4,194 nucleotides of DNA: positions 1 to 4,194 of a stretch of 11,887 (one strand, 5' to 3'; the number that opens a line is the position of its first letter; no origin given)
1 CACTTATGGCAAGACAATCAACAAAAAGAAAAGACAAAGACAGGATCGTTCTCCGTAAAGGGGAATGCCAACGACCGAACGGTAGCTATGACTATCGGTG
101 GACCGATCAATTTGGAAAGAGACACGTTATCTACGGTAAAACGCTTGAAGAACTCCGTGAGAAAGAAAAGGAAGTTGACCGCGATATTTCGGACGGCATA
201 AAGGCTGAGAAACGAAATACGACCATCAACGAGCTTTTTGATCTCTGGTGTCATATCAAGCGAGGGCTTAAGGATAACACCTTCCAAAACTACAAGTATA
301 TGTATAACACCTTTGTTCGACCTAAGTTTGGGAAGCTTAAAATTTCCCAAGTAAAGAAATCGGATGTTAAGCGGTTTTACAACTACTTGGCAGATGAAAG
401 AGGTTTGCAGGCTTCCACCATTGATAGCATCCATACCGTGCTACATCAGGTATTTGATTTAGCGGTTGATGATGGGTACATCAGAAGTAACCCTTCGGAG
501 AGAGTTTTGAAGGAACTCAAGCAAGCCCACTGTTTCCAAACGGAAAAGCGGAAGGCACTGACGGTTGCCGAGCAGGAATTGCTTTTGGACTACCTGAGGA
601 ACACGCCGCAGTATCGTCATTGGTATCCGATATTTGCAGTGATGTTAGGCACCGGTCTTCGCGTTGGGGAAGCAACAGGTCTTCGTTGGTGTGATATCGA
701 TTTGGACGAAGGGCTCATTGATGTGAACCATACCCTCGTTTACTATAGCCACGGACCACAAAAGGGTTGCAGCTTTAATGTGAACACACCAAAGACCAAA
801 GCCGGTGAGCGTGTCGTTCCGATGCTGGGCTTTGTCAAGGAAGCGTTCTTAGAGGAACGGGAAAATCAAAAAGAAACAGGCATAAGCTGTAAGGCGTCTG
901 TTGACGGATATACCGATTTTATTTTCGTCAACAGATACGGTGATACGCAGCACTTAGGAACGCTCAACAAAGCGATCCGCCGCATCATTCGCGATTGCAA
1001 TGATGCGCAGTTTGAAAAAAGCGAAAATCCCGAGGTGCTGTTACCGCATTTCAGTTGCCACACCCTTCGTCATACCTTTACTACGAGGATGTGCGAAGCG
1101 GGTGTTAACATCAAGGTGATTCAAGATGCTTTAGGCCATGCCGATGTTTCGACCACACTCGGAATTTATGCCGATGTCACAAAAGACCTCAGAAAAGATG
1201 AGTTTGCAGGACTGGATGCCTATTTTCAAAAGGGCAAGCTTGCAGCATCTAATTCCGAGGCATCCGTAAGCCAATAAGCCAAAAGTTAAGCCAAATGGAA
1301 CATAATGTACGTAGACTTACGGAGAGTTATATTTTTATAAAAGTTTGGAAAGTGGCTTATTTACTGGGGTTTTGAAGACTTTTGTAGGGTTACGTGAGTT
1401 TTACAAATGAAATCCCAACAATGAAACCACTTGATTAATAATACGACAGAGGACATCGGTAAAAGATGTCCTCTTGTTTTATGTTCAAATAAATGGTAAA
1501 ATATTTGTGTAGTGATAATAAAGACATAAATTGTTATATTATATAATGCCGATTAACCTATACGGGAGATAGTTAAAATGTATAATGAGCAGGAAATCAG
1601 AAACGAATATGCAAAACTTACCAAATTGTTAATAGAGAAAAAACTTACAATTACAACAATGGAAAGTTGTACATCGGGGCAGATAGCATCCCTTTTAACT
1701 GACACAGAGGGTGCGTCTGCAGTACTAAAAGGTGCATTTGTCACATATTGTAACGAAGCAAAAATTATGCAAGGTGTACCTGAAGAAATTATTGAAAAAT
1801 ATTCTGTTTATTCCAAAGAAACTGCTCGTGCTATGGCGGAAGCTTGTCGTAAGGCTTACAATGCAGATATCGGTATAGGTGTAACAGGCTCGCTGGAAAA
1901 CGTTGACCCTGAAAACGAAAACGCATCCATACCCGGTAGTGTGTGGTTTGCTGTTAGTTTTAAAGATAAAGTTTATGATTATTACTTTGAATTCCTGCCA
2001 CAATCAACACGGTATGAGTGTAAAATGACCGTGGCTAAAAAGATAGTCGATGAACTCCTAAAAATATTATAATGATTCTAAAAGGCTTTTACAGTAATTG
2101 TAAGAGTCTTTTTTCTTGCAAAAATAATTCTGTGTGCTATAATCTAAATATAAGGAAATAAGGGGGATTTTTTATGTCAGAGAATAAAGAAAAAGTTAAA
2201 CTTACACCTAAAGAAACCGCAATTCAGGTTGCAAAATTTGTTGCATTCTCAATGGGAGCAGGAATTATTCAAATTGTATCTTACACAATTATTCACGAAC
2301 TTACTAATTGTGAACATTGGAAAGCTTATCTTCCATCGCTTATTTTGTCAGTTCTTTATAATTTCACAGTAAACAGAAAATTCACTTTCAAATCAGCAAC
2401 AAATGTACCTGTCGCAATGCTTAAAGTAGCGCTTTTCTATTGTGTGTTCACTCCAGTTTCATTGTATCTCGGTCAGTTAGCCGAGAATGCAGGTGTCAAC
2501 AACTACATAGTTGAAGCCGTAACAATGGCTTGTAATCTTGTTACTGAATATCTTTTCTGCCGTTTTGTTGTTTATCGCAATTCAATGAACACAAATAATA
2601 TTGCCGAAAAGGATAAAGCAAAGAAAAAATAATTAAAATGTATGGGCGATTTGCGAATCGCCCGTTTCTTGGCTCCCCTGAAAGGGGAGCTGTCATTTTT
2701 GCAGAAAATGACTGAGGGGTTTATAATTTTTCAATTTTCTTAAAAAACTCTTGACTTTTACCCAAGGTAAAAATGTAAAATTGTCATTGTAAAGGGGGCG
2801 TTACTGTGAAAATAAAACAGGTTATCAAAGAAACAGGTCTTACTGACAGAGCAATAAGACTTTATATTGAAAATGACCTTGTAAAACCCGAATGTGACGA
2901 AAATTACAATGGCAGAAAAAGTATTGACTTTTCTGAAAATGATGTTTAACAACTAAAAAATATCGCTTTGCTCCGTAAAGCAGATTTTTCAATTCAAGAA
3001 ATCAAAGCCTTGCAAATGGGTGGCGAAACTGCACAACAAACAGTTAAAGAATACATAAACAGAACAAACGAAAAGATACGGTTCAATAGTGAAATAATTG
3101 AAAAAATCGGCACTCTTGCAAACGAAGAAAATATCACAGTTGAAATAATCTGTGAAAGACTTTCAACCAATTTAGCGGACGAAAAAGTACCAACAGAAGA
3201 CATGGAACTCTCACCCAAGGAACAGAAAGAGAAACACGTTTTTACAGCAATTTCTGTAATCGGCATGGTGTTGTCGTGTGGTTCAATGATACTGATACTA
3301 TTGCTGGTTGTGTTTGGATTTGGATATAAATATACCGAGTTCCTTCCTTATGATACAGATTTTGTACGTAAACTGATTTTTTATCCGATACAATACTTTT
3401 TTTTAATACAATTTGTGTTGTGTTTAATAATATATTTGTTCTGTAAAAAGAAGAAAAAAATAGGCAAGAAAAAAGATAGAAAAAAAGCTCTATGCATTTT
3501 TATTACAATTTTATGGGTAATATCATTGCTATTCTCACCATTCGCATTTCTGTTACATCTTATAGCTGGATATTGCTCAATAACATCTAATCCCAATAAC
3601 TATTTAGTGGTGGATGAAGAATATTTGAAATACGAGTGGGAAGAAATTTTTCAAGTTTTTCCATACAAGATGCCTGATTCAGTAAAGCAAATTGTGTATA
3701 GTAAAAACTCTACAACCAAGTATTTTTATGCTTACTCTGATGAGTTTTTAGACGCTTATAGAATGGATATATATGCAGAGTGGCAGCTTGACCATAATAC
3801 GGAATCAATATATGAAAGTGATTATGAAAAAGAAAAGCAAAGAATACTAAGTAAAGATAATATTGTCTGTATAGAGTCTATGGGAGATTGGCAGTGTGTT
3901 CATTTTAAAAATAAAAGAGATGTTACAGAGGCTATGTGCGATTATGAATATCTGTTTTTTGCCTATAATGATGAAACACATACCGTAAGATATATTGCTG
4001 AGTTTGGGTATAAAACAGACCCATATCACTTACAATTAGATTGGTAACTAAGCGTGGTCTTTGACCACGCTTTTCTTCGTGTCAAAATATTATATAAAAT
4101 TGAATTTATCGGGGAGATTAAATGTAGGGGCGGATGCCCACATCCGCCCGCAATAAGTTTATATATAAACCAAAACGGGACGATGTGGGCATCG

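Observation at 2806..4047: Membrane-anchored MerR-family regulator with an unrecognised outward-facing domain, broken by one in-frame TAA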

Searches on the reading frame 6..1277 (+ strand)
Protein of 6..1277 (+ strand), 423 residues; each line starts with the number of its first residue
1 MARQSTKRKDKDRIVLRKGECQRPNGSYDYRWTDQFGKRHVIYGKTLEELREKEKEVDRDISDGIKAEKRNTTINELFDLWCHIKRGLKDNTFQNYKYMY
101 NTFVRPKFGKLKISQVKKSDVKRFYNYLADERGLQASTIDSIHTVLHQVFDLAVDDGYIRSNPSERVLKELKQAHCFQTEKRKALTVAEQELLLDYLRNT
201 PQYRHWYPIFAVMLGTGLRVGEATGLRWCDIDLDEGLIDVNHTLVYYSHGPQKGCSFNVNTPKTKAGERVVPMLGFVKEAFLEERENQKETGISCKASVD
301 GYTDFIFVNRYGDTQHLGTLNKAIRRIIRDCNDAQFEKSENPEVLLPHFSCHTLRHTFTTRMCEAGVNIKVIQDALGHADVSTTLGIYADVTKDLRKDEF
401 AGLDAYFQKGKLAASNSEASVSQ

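Call 32: search_protein_families(library=pfam, max_evalue=0.001, proteins=[window:6-1277:+])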
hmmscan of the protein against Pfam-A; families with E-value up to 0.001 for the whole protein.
window:6-1277:+ (423 aa): 6 families
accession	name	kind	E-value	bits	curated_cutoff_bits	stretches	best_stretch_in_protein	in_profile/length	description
PF00589.27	Phage_integrase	-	4.1e-28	98.7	27.1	1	185-393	3-170/172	Phage integrase family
PF02920.21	Integrase_DNA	-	3e-17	62.7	27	1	5-60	2-69/70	DNA binding domain of tn916 integrase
PF14659.12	Phage_int_SAM_3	-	6.4e-10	39.6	22.6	1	73-128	1-57/58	Phage integrase, N-terminal SAM-like domain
PF13102.12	Phage_int_SAM_5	-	4.3e-09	37.1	22.3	1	82-164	10-95/98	Phage integrase SAM-like domain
PF13495.12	Phage_int_SAM_4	-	1.6e-06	28.8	27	1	86-156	12-81/85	Phage integrase, N-terminal SAM-like domain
PF22022.2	Phage_int_M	-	1.9e-05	25.3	27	1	81-167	8-93/96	Phage integrase central domain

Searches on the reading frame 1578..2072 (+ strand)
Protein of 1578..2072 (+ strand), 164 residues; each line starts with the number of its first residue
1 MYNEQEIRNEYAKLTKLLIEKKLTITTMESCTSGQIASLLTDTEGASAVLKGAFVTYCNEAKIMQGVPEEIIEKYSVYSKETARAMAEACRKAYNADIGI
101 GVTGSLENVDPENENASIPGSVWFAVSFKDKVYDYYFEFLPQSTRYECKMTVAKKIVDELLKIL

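Call 32: search_protein_families(library=pfam, max_evalue=0.001, proteins=[window:1578-2072:+])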
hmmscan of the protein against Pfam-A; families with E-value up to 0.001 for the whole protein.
window:1578-2072:+ (164 aa): 1 family
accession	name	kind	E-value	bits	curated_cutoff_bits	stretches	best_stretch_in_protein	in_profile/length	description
PF02464.23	CinA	-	2.7e-33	115.2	23.5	1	12-162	6-153/155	Competence-damaged protein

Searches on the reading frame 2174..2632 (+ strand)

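Call 32: search_protein_families(library=pfam, max_evalue=0.001, proteins=[window:2174-2632:+])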
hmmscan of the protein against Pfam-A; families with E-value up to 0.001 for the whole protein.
window:2174-2632:+ (152 aa): 1 family
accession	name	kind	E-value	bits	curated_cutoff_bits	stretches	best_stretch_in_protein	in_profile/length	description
PF04138.20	GtrA_DPMS_TM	-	7.8e-09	36.2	26.1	1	21-133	1-116/117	GtrA/DPMS, transmembrane domain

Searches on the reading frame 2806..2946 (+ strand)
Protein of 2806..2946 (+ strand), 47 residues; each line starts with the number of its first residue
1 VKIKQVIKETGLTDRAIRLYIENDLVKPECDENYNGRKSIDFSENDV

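Call 5: search_protein_families(library=pfam, max_evalue=1, proteins=[window:2806-2946:+])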
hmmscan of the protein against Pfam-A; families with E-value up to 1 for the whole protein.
seq(47 aa): 2 families
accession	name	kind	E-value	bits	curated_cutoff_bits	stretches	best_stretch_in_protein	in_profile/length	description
PF13411.12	MerR_1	-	3.3e-05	24.3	21.6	1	1-47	1-43/69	MerR HTH family regulatory protein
PF00376.29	MerR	-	4.1e-05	23.8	28.2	1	2-29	1-29/38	MerR family regulatory protein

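Call 69: list_cluster_members(proteins=[P0003, window:2806-2946:+, window:2806-2946:+])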
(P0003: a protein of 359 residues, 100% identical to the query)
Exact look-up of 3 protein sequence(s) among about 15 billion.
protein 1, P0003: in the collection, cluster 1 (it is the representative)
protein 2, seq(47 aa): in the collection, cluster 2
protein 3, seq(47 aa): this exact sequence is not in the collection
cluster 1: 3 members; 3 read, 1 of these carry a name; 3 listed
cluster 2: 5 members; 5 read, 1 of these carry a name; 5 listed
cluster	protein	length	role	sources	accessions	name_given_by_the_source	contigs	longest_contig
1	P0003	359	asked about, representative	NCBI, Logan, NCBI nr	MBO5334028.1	MAG: hypothetical protein J6B37_07960 [Clostridia bacterium] | hypothetical protein [Clostridia bacterium]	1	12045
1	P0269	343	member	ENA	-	-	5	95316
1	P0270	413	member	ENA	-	-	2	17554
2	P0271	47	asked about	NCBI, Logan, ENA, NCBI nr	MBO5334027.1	MAG: MerR family transcriptional regulator [Clostridia bacterium] | MerR family transcriptional regulator [Clostridia bacterium]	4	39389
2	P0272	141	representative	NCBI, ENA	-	-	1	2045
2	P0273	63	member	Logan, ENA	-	-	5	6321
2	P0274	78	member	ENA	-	-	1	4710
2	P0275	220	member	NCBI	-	-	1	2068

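Call 72: find_encoding_contigs(protein=P0271, flank=2500, max_places=10)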
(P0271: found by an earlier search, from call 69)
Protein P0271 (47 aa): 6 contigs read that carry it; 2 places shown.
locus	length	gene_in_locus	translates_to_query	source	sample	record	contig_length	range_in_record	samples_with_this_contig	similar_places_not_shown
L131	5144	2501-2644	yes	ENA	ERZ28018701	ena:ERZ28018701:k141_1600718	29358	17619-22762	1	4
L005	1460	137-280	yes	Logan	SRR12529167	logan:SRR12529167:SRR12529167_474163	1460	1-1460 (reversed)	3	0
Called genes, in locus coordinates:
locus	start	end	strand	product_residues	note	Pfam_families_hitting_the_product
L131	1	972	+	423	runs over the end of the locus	PF02920:Integrase_DNA, PF13102:Phage_int_SAM_5, PF13495:Phage_int_SAM_4 (weak), PF14659:Phage_int_SAM_3, PF22022:Phage_int_M (faint), PF00589:Phage_integrase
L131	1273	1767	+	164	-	PF02464:CinA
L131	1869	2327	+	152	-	PF04138:GtrA_DPMS_TM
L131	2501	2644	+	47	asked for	-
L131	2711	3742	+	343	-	-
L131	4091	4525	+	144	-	PF02082:Rrf2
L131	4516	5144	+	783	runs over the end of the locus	PF02574:S-methyl_trans, PF00809:Pterin_bind, PF02607:B12-binding_2, PF02310:B12-binding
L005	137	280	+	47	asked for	-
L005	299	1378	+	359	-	-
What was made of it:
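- The 47-aa fragment was read on six contigs (call 72; sources NCBI, Logan and ENA, call 69).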

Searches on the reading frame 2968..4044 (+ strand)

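Call 5: search_protein_families(library=pfam, max_evalue=1, proteins=[window:2968-4044:+])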
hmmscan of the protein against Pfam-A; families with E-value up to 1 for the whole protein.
seq(359 aa): 7 families
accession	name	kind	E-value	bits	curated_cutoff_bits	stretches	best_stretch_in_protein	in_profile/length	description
PF00689.26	Cation_ATPase_C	-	3.5e-05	24.1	27.3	1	67-196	22-145/175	Cation transporting ATPase, C-terminus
PF07690.21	MFS_1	-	0.025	14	33.4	1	91-212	207-316/347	Major Facilitator Superfamily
PF12794.12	MscS_TM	-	0.078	12.3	28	1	144-203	160-219/339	Mechanosensitive ion channel inner membrane domain 1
PF13520.12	AA_permease_2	-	0.095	12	27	1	97-194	324-404/427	Amino acid permease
PF06699.16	PIG-F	-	0.15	12.6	24.2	0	141-209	29-93/183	GPI biosynthesis protein family Pig-F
PF20990.2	DUF2207_C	-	0.49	10.5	33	1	68-156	117-181/247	Predicted membrane protein (DUF2207) C-terminal domain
PF12725.13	DUF3810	-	0.75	9.6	28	1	134-197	17-80/311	Protein of unknown function (DUF3810)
